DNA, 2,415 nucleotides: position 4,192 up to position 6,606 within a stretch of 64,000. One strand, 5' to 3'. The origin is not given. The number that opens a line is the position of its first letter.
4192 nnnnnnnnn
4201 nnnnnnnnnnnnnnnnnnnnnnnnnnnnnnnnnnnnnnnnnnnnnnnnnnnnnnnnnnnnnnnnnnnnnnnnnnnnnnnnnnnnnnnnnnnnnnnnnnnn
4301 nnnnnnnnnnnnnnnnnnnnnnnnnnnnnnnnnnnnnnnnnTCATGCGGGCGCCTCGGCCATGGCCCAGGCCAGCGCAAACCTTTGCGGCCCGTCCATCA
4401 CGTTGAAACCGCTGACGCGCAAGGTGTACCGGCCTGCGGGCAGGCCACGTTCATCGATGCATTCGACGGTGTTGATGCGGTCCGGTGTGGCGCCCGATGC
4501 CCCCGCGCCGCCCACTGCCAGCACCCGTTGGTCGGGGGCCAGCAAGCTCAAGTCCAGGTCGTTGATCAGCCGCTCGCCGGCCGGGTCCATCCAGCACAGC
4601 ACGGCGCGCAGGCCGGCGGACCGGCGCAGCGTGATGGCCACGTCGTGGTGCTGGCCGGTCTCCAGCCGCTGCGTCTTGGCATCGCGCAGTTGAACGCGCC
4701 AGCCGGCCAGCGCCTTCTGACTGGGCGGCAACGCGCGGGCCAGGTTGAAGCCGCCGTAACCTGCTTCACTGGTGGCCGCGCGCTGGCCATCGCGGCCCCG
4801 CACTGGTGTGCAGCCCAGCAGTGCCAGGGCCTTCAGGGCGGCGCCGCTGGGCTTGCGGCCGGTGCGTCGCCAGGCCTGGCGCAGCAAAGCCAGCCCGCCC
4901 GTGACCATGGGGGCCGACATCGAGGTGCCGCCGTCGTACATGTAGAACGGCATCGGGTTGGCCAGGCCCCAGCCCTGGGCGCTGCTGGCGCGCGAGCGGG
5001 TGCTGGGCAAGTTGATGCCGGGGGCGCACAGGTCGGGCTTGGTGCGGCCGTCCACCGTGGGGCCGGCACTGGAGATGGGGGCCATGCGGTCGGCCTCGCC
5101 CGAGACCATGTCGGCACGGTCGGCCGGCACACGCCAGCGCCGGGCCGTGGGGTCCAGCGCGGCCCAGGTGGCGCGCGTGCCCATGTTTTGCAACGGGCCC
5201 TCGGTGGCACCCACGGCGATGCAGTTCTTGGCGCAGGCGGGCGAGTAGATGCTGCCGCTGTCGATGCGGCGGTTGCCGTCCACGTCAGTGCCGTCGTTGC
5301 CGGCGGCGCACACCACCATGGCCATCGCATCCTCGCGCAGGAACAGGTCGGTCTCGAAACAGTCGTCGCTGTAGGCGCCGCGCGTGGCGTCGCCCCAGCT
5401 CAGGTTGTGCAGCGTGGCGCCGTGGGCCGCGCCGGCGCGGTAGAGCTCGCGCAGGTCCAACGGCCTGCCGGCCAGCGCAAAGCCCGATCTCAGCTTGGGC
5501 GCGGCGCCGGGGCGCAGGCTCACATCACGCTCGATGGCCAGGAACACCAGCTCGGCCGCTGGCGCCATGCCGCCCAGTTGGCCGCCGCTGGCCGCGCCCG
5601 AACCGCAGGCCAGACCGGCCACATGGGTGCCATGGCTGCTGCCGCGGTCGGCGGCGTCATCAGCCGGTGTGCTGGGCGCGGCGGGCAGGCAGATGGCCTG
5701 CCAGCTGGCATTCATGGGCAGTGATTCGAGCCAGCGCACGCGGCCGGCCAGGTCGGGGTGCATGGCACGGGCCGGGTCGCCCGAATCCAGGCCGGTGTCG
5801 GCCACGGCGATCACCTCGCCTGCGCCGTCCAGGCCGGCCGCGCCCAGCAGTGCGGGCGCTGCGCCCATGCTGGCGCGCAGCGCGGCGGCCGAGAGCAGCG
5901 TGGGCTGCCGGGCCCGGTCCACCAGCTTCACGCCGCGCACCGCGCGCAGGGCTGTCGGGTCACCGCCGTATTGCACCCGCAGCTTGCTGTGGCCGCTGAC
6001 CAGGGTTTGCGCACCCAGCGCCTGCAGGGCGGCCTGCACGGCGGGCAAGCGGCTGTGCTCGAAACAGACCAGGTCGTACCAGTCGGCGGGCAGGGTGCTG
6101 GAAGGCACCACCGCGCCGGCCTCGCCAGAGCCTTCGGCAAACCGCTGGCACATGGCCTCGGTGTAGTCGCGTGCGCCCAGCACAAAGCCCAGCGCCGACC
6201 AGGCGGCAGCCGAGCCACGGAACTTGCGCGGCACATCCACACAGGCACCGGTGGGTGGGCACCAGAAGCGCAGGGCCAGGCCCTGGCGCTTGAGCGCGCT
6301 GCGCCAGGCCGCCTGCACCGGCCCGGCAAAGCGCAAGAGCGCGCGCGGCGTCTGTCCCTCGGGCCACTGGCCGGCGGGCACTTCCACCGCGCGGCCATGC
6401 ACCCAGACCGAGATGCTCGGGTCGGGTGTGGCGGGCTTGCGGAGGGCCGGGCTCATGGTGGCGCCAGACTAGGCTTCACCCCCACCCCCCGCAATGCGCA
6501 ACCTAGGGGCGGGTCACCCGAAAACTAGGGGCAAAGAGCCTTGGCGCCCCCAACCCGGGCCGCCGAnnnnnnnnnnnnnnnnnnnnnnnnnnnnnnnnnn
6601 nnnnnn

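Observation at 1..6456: Five-gene operon with a cytoplasmic subtilase: candidate undescribed protease-activated system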

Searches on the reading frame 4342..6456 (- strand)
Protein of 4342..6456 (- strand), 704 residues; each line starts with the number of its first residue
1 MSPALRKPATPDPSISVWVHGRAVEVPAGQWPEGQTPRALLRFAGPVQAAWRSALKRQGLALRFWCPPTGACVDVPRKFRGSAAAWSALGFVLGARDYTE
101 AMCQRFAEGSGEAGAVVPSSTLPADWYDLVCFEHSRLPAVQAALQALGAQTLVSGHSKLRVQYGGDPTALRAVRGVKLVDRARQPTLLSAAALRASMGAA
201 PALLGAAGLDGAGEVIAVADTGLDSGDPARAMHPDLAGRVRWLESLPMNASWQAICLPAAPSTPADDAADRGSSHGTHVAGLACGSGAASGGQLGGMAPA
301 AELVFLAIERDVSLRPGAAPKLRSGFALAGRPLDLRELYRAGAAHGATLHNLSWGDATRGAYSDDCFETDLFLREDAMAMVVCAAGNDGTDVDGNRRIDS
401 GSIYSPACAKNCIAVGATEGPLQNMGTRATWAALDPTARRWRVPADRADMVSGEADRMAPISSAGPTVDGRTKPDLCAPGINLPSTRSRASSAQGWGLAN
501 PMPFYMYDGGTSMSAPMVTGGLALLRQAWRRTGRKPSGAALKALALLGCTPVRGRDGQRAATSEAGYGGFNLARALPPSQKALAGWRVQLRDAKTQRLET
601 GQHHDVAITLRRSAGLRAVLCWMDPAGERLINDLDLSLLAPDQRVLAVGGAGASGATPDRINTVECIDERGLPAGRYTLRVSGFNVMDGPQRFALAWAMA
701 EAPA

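Call 5: search_protein_families(library=pfam, proteins=[window:4342-6456:-], max_evalue=1)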
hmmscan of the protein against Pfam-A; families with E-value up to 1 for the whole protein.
window:4342-6456:- (704 aa): 2 families
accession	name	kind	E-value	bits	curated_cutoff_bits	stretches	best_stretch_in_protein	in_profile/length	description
PF00082.27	Peptidase_S8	-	1.4e-37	130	21.8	1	211-529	1-257/288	Subtilase family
PF11651.14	P22_CoatProtein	-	0.13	11.4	24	1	600-668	80-152/423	P22 coat protein - gene protein 5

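Call 6: search_protein_families(library=padloc, proteins=[window:4342-6456:-], max_evalue=1)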
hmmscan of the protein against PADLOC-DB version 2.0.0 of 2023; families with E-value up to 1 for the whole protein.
window:4342-6456:- (704 aa): 5 families
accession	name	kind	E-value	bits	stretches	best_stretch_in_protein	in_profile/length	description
PDLC03014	subtilase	-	6.6e-27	93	1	165-549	132-375/391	-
PDLC02197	IetS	-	0.00089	15.6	1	454-544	441-530/749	-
PDLC02198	IetS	-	0.0012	14.9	1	437-520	448-540/795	-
PDLC02201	IetS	-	0.0014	15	1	454-545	432-520/781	-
PDLC02199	IetS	-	0.046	9.8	1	461-546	520-597/826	-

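Call 7: search_protein_families(library=ncbifam, proteins=[window:4342-6456:-], max_evalue=1)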
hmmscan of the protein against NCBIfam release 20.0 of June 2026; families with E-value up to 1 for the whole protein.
window:4342-6456:- (704 aa): 6 families
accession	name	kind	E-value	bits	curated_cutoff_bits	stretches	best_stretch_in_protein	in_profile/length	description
TIGR03921.1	T7SS_mycosin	equivalog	8.1e-12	44.9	278.75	1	211-529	12-247/353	type VII secretion-associated serine protease mycosin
NF040553.1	SGO_0316_fam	subfamily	9.2e-08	30.2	1400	2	454-530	649-712/1486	SGO_0316/SGO_0317 family LPXTG-anchored serine peptidase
NF040809.1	germ_prot_CspBA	exception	0.00064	17.4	1250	1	457-485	989-1017/1099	bifunctional germination protease/germinant receptor pseudoprotease CspBA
TIGR03895.1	protease_PatA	subfamily_domain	0.0019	17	421.05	1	330-391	41-102/606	PatA/PatG family cyanobactin maturation protease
NF033595.1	denti_PrtP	equivalog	0.058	12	300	1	476-525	414-456/606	dentilisin complex serine proteinase subunit PrtP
NF010693.0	PRK14093.1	equivalog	0.21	10.2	544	1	139-240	298-396/479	UDP-N-acetylmuramoylalanyl-D-glutamyl-2,6-diaminopimelate--D-alanyl-D-alanine ligase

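Call 8: find_encoding_contigs(protein=window:4342-6456:-, flank=10000, max_places=6)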
Protein window:4342-6456:- (704 aa): no gene with exactly this product is on record in the collection.

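Call 9: search_protein_families(library=phrogs, proteins=[window:4342-6456:-], max_evalue=1)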
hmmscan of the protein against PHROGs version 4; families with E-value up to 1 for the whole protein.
window:4342-6456:- (704 aa): 3 families
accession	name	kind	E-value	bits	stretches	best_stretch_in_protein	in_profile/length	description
phrog_3677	-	other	1.8e-18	66.8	1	207-588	590-854/1125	protease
phrog_3964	-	unknown function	7.7e-09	35.4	1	379-571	410-569/779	-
phrog_9158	-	unknown function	0.0012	18.6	1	455-538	430-508/696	-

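Call 33: search_solved_structures(query=window:4342-6456:-, max_evalue=0.001)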
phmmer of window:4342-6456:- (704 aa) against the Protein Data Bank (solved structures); distinct sequences matched with E-value up to 0.001: 14.
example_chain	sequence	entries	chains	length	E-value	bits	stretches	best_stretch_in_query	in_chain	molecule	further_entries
1wmd_A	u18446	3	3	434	7.4e-42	147.2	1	205-696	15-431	protease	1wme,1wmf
5fax_A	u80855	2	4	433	2.3e-40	142.3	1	207-696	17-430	Subtilase SubHal from Bacillus halmapalus | Enzyme subtilase SubHal from Bacillus halmapalus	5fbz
9ues_B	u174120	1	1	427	4.4e-14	55.4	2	207-418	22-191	Subtilisin-like serine protease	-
3afg_A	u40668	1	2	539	6.6e-14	54.8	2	206-418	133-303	Subtilisin-like serine protease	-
8jmw_A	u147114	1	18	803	2.2e-07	33.2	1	455-576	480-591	S8 family serine peptidase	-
7y6m_C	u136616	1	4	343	9.9e-06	27.8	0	163-307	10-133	Intracellular serine protease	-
3eif_A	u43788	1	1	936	1.6e-05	27.1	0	456-530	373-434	C5a peptidase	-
7yzx_A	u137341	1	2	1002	1.7e-05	27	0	456-530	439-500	C5a peptidase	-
1xf1_A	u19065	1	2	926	3.8e-05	25.8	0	455-530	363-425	C5a peptidase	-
4h6w_A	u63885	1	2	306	4.4e-05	25.6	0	261-391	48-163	N-terminal cyanobactin protease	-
7bj3_A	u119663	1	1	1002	4.4e-05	25.6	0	456-530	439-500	C5a peptidase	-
8bty_A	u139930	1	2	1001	4.7e-05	25.5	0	455-530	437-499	C5a peptidase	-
7xr8_A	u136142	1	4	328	0.00011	24.4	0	262-319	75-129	Major intracellular serine protease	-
7edd_A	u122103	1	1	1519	0.00072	21.6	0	208-311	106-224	C5a peptidase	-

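Call 64: search_solved_structures(query=window:4342-6456:-, max_evalue=1e-30, show_alignments=1)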
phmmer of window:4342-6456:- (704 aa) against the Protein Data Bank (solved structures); distinct sequences matched with E-value up to 1e-30: 2.
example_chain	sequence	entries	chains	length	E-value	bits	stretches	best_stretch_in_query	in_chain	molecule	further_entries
1wmd_A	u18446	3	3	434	7.4e-42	147.2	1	205-696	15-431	protease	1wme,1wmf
5fax_A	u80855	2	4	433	2.3e-40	142.3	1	207-696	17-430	Subtilase SubHal from Bacillus halmapalus | Enzyme subtilase SubHal from Bacillus halmapalus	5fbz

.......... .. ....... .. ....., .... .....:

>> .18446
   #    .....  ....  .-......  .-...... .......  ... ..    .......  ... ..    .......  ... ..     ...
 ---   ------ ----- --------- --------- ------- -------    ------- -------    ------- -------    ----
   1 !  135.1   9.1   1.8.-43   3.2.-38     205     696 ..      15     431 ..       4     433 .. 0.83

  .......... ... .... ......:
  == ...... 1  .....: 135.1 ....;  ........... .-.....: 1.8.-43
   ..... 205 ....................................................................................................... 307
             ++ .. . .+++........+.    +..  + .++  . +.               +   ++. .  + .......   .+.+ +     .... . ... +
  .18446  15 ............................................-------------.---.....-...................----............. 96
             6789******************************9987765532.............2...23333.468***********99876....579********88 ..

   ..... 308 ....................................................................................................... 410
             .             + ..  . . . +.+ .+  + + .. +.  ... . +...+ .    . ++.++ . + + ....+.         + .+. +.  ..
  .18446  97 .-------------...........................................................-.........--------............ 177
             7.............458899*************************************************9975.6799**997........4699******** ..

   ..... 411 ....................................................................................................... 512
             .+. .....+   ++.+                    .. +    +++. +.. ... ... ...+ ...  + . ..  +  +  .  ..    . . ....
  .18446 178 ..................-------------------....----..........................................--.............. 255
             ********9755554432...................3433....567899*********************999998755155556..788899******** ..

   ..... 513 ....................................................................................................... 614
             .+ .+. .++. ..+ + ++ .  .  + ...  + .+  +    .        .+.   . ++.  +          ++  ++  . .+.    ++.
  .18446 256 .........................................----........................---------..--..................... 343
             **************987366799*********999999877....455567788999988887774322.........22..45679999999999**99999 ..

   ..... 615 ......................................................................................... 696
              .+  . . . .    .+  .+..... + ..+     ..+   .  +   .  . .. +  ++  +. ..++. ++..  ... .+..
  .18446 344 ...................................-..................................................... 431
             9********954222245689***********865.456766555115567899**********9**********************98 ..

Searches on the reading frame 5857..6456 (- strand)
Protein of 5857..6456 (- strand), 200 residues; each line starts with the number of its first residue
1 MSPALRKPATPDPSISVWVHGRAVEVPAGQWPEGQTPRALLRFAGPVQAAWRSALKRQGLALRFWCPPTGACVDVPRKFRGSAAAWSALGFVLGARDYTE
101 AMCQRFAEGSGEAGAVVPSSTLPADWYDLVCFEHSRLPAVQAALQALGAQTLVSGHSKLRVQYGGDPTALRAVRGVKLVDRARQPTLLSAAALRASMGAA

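Call 52: search_protein_families(library=pfam, proteins=[window:5857-6456:-], max_evalue=10)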
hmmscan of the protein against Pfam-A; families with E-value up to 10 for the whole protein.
window:5857-6456:- (200 aa): 1 family
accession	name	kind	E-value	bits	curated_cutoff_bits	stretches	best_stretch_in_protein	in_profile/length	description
PF19175.5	DUF5857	-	0.11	12.2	25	1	65-125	44-102/287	Family of unknown function (DUF5857)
